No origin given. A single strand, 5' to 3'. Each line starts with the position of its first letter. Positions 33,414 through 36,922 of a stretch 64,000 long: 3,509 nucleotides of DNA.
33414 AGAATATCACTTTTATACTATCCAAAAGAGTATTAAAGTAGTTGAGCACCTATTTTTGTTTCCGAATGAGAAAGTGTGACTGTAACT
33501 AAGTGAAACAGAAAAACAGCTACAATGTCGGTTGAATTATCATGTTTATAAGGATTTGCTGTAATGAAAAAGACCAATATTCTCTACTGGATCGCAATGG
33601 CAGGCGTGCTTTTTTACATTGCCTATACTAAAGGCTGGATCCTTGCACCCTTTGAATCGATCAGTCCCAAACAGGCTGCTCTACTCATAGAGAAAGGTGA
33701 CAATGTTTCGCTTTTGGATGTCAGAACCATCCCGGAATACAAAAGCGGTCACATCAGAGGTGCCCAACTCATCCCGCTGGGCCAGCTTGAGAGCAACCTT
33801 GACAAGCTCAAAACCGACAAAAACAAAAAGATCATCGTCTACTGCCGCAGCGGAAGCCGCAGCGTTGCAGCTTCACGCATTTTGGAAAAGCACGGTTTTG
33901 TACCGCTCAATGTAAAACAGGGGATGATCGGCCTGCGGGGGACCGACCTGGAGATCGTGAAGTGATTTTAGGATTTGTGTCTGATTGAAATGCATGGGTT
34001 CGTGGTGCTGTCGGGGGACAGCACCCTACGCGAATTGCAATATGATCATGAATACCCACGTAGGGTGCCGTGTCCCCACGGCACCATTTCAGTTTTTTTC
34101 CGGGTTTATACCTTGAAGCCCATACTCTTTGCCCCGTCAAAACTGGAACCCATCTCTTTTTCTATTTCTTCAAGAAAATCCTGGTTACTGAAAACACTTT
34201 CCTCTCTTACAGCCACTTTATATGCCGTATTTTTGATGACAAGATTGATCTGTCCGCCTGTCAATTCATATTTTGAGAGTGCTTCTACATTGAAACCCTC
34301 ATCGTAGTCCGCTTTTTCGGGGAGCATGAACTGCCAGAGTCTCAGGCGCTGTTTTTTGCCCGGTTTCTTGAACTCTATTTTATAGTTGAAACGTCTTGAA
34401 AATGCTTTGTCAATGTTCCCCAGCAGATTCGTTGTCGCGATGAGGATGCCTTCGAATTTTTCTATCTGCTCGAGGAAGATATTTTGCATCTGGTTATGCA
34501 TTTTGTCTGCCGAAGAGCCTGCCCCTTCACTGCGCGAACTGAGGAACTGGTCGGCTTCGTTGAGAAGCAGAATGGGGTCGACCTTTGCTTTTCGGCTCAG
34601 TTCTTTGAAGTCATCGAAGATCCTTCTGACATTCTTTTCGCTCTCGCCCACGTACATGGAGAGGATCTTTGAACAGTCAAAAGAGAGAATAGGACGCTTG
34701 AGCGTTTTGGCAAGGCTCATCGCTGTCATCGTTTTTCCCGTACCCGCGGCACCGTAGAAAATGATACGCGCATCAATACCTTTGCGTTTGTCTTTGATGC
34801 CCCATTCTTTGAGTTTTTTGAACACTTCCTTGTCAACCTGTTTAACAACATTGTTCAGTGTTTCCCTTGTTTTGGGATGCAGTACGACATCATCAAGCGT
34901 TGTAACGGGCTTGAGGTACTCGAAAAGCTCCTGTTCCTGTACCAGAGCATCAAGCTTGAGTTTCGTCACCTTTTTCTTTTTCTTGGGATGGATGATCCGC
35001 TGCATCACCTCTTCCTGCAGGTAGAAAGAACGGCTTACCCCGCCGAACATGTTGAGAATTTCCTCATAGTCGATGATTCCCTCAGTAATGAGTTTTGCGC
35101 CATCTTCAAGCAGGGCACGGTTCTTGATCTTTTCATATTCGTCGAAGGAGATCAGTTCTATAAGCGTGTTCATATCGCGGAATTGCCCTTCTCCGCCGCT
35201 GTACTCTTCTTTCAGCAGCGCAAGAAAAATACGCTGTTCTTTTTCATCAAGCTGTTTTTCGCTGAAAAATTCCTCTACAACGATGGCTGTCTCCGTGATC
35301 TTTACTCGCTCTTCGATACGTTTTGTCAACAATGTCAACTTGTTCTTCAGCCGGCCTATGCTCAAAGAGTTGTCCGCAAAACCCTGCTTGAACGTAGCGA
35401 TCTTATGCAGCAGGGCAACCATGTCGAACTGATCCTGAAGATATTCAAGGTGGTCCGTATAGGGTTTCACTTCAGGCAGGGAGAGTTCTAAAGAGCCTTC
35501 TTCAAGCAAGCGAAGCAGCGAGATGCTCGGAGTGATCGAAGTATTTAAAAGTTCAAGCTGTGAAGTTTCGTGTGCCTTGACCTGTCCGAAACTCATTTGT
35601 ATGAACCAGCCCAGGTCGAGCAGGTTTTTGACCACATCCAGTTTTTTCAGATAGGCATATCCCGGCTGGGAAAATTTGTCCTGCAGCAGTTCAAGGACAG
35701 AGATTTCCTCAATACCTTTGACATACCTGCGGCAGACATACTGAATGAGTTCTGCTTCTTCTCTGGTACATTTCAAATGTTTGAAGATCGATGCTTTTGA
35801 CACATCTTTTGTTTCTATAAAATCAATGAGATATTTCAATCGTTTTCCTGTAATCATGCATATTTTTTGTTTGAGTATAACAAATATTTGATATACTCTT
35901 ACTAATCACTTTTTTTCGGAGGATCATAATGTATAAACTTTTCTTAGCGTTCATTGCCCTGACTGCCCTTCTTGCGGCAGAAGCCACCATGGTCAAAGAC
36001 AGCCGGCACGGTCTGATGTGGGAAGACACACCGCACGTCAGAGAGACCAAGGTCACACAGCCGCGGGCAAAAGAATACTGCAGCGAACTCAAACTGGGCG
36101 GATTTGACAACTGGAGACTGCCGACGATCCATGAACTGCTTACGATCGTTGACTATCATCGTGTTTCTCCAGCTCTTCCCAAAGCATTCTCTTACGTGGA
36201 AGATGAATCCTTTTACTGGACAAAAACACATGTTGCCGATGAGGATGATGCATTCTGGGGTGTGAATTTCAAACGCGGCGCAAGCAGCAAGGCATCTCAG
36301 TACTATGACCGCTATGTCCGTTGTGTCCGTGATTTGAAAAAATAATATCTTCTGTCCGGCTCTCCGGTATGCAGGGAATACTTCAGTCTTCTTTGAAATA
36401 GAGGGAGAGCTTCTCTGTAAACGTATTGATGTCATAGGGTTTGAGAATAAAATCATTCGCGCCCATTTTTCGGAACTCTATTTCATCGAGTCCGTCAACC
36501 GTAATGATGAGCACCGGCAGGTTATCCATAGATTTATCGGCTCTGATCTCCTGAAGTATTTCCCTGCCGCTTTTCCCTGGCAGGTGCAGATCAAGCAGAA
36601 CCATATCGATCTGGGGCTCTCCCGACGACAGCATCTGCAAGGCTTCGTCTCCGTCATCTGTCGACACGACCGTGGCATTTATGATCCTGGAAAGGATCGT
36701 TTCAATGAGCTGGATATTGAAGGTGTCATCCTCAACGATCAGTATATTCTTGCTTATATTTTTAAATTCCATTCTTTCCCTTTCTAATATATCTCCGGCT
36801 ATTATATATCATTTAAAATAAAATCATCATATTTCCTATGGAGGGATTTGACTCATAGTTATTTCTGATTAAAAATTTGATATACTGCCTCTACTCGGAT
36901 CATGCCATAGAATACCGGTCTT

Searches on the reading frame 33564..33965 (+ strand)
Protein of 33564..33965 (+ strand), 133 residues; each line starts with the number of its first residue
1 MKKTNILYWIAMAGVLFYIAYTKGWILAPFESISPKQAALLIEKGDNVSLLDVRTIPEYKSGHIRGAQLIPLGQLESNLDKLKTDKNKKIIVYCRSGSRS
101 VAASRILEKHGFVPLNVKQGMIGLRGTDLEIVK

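Call 36: search_protein_families(library=ncbifam, proteins=[window:33564-33965:+], max_evalue=1e-10)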
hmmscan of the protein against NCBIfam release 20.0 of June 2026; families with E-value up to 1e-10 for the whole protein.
window:33564-33965:+ (133 aa): 5 families
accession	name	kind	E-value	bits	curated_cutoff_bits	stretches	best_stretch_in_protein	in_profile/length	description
NF006444.0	PRK08762.1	equivalog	6.2e-15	54.7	449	1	31-116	15-98/387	molybdopterin-synthase adenylyltransferase MoeB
NF005902.0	PRK07878.1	equivalog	2.2e-14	53.2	647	1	31-120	287-377/392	adenylyltransferase/sulfurtransferase MoeZ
NF005646.0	PRK07411.1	equivalog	1.7e-12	47.2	633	1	40-121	292-376/390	molybdopterin-synthase adenylyltransferase MoeB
NF007627.0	PRK10287.1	equivalog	1e-11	45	102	1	51-117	24-90/104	thiosulfate sulfurtransferase PspE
NF045521.1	rhoda_near_glyco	subfamily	3.5e-11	43.1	145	1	42-114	26-97/144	rhodanese homology domain-containing protein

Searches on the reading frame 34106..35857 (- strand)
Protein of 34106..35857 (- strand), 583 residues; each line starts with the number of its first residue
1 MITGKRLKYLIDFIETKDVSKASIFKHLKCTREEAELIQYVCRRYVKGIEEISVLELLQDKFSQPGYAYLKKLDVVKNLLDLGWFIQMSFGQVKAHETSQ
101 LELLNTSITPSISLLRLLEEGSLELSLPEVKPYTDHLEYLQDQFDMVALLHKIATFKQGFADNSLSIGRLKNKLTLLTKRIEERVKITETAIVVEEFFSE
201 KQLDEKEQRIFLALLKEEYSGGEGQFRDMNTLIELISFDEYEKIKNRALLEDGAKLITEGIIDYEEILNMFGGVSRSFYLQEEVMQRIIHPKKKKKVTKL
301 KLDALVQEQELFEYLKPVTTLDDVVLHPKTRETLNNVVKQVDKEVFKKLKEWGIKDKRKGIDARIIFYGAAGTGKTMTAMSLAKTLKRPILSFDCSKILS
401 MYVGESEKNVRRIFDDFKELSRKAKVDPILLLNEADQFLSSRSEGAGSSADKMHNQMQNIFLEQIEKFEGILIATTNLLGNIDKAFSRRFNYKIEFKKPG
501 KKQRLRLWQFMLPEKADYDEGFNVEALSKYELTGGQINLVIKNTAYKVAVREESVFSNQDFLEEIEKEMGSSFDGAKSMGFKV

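Call 3: search_protein_families(library=pfam, proteins=[window:34106-35857:-])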
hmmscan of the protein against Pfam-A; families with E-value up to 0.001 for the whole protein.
window:34106-35857:- (583 aa): 3 families
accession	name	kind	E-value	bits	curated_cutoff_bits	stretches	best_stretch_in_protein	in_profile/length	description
PF00004.35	AAA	-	2.2e-27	96.5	21.2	1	365-497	1-130/131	ATPase family associated with various cellular activities (AAA)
PF22977.2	WHD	-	5.1e-09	36.5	27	1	128-218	8-122/221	Winged helix domain, variant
PF12774.13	AAA_6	-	0.00074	19.1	25.2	0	368-401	38-71/327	Hydrolytic ATP binding site of dynein motor region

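Call 36: search_protein_families(library=ncbifam, proteins=[window:34106-35857:-], max_evalue=1e-10)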
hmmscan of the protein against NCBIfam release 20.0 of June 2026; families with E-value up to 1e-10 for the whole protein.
window:34106-35857:- (583 aa): 9 families
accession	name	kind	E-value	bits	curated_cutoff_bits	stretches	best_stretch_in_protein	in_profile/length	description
NF042959.1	IteA_antiphage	equivalog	2.3e-29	102.7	510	1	309-566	79-322/367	anti-phage ATPase IteA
NF041006.2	cell_div_CdvC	equivalog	9.8e-25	87.2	650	1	280-552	52-325/370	cell division protein CdvC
TIGR01243.1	CDC48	subfamily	1.5e-16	59.9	802.65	1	342-569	475-692/733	CDC48 family AAA ATPase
NF003069.1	PRK03992.1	subfamily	5.8e-16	58.6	500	1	351-569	159-373/379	proteasome-activating nucleotidase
TIGR01242.2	TIGR01242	subfamily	6.5e-15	55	500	1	334-570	127-357/362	proteasome-activating nucleotidase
TIGR01241.2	FtsH_fam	equivalog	1.6e-14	53.6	600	1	313-569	153-403/598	ATP-dependent zinc metalloprotease FtsH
NF047747.1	PrtsmActNtasePan2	equivalog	5.6e-12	45.6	700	1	338-567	160-391/397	proteasome-activating nucleotidase Pan2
NF047748.1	PrtsmActNtasePan1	equivalog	1e-11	44.5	750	1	359-567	177-388/405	proteasome-activating nucleotidase Pan1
NF008004.0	PRK10733.1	equivalog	8e-11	40.6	1008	0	348-564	170-388/644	ATP-dependent zinc metalloprotease FtsH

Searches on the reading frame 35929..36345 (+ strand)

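Call 3: search_protein_families(library=pfam, proteins=[window:35929-36345:+])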
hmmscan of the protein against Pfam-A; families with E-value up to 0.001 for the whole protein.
window:35929-36345:+ (138 aa): 1 family
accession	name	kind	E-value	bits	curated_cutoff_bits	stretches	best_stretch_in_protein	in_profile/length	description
PF07603.17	Lcl_C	-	3.2e-27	95.6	34.9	1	21-134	2-117/117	Lcl C-terminal domain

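Call 36: search_protein_families(library=ncbifam, proteins=[window:35929-36345:+], max_evalue=1e-10)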
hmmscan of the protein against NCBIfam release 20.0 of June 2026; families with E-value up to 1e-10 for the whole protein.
window:35929-36345:+ (138 aa): 0 families

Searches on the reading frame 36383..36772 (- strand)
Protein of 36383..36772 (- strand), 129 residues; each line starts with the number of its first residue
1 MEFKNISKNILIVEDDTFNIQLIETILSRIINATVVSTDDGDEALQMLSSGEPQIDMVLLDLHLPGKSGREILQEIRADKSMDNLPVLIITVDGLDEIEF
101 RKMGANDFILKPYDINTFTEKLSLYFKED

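Call 3: search_protein_families(library=pfam, proteins=[window:36383-36772:-])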
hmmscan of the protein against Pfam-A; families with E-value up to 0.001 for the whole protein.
window:36383-36772:- (129 aa): 1 family
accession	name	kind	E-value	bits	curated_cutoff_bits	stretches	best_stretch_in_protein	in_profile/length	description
PF00072.30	Response_reg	-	3.8e-21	75.8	30.2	1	10-122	1-110/111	Response regulator receiver domain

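Call 36: search_protein_families(library=ncbifam, proteins=[window:36383-36772:-], max_evalue=1e-10)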
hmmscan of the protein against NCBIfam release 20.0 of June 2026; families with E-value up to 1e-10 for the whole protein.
window:36383-36772:- (129 aa): 32 families (the best 25 are shown)
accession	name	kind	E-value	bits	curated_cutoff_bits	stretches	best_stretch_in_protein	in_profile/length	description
TIGR02154.1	PhoB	equivalog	2.4e-17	63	296.2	1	7-119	2-113/226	phosphate regulon transcriptional regulator PhoB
NF007135.0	PRK09581.1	equivalog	2.2e-16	59.7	474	1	8-114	3-108/457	PleD family two-component system response regulator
NF007969.0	PRK10693.1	equivalog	7.1e-15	54.9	329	1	5-120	5-118/337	two-component system response regulator RssB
NF012227.0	AdeR_RR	equivalog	1.5e-14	54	340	1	3-118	7-118/239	efflux system response regulator transcription factor AdeR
NF041866.1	EpsW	equivalog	2.9e-14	52.8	200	1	8-125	6-124/131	exopolysaccharide biosynthesis response regulator EpsW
NF008302.0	PRK11091.1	equivalog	3.3e-14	52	838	1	7-127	525-644/779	aerobic respiration two-component sensor histidine kinase ArcB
NF040689.1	MtrAB_MtrA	equivalog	5.2e-14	52.1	300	1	10-118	1-105/219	MtrAB system response regulator MtrA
NF007901.0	PRK10610.1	equivalog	6.8e-14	52.1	189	1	9-126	7-124/129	chemotaxis response regulator CheY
NF038297.2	hybrid_HK_HrmK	equivalog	2e-13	49.9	725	1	5-121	488-603/607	hybrid histidine kinase/response regulator HrmK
NF041734.1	resp_reg_RppA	equivalog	6.8e-13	48.5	250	1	10-119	3-111/229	two-component system response regulator RppA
NF008318.0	PRK11107.1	equivalog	2.2e-12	45.9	890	1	7-126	667-785/920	two-component sensor histidine kinase BarA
NF045991.1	RespRegCtrARhodob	equivalog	2.6e-12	47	350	1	10-116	3-106/224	response regulator transcription factor CtrA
NF033117.2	vanR_ACDEGLN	exception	2.6e-12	46.8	350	1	10-114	1-101/226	VanR-ABDEGLN family response regulator transcription factor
NF045717.1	DVU0259_DivK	exception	3e-12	46.7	160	1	7-118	2-108/117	DVU0259 family response regulator domain-containing protein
NF040534.1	resp_reg_YycF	equivalog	3.4e-12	46.1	340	1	8-115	1-104/231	response regulator YycF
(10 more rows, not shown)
